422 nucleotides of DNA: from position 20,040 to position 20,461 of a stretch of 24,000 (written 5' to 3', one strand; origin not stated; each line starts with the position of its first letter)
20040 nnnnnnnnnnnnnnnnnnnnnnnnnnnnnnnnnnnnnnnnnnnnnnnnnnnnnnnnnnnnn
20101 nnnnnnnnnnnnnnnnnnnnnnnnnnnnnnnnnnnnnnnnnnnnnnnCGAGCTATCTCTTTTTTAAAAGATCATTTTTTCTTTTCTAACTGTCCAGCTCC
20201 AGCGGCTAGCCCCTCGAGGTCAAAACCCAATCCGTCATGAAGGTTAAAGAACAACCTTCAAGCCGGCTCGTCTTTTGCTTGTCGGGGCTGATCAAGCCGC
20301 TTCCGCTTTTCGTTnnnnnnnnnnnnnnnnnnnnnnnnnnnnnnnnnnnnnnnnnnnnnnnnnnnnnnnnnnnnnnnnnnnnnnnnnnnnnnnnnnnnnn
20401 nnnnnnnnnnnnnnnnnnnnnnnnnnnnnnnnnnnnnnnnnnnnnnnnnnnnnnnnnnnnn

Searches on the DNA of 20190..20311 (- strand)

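Call 75: build_rna_model(alignment_id=A1, structure=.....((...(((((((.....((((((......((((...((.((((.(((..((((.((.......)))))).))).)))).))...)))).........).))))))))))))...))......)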
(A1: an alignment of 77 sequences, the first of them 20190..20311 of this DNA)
Model R1 built from alignment A1 (77 sequences, 127 columns); structure: as given.
model positions 122; base pairs 34; branch points 0; effective number of sequences 1.49; information 0.589 bits per position. Calibrated on 0.2 Mb of random sequence (short: E-values are rough).
structure used (alignment columns):
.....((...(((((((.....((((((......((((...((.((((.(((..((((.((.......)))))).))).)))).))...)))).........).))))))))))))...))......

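Call 76: search_with_rna_model(model_id=R1, source=window, filters=off, max_evalue=1, show_alignments=3)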
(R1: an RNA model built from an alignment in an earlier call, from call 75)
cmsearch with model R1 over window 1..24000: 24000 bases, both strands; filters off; matches with E-value up to 1: 18.
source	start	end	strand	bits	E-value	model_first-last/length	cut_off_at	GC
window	20190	20311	-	131.6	4.4e-43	1-122/122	no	0.55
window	7488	7599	+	53.7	2e-16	1-122/122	no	0.53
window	15060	15164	+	41.6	2.8e-12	1-122/122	no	0.43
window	18705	18793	+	40.2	7.8e-12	1-122/122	no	0.55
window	1226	1321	+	36.4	1.6e-10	1-122/122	no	0.5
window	1140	1210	+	22.8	7.2e-06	1-122/122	no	0.51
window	7516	7573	-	14.2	0.0063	35-91/122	no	0.48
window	15085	15140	-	12.9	0.017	35-91/122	no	0.39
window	20191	20312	+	11.7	0.046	1-122/122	no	0.56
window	14974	15045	+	11.2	0.065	1-122/122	no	0.49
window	12570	12671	-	10.6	0.1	1-122/122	no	0.31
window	16913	16985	+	10.1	0.16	1-122/122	no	0.37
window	10314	10361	-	9.4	0.27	41-87/122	no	0.46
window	1324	1396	+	8.9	0.41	1-122/122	no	0.62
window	4216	4279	+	8.9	0.42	32-98/122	no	0.25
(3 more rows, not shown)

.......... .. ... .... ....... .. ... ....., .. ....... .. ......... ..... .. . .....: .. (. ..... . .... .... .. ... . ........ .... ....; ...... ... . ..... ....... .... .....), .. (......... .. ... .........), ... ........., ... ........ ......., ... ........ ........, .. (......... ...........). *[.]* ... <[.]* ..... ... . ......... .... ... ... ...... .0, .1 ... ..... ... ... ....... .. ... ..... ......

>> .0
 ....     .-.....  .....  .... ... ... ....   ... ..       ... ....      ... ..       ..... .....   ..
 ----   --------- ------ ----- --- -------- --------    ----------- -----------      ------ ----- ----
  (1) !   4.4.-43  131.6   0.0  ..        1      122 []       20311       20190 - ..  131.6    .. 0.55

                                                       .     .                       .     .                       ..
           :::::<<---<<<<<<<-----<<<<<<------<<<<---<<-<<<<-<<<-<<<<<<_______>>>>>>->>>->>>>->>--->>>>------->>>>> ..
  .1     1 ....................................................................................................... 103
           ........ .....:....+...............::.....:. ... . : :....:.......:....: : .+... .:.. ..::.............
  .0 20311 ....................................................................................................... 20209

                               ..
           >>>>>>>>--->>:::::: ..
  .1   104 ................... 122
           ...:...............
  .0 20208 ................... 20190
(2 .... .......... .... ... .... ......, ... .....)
